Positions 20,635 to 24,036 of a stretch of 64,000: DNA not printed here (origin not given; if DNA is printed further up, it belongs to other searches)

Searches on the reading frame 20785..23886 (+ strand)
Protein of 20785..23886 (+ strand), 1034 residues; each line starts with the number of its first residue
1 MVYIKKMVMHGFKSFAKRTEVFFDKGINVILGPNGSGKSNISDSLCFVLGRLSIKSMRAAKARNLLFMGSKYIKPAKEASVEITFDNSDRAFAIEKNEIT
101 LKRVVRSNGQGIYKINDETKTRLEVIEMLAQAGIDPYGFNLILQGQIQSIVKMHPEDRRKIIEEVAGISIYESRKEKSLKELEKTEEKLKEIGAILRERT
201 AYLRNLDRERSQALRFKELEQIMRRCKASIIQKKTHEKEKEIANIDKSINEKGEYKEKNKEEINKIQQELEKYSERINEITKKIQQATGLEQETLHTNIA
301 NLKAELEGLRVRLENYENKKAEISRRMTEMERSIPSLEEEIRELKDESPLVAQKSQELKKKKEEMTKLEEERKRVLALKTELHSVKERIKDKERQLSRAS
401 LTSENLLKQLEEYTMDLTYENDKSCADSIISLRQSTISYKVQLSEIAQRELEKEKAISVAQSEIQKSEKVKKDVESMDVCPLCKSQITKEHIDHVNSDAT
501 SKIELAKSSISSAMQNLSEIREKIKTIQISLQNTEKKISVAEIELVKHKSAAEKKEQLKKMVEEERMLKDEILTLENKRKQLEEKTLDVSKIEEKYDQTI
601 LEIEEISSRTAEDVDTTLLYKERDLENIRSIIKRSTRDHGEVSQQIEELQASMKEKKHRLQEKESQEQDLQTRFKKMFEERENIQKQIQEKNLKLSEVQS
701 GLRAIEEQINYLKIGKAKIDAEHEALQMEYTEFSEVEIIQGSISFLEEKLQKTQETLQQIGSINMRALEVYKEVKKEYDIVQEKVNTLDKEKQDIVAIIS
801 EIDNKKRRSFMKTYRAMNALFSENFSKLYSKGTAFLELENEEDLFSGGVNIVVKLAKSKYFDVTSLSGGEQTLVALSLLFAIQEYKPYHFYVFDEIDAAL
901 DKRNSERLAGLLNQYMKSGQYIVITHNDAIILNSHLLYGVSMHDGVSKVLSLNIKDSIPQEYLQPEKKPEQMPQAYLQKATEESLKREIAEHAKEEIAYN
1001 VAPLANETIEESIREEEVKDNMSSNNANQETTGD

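Call 68: search_protein_families(library=pfam, proteins=[window:20785-23886:+], max_evalue=0.001)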
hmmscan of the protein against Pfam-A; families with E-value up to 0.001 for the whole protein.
window:20785-23886:+ (1034 aa): 3 families
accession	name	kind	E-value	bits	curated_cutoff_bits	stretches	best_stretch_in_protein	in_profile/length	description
PF02463.25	SMC_N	-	1.1e-51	175.9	40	2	3-136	1-134/220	RecF/RecN/SMC N terminal domain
PF13304.12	AAA_21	-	2.1e-09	38.3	27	2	859-931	231-303/304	AAA domain, putative AbiEii toxin, Type IV TA system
PF13175.12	AAA_15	-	3.2e-08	34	32.1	1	3-298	2-281/374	AAA ATPase domain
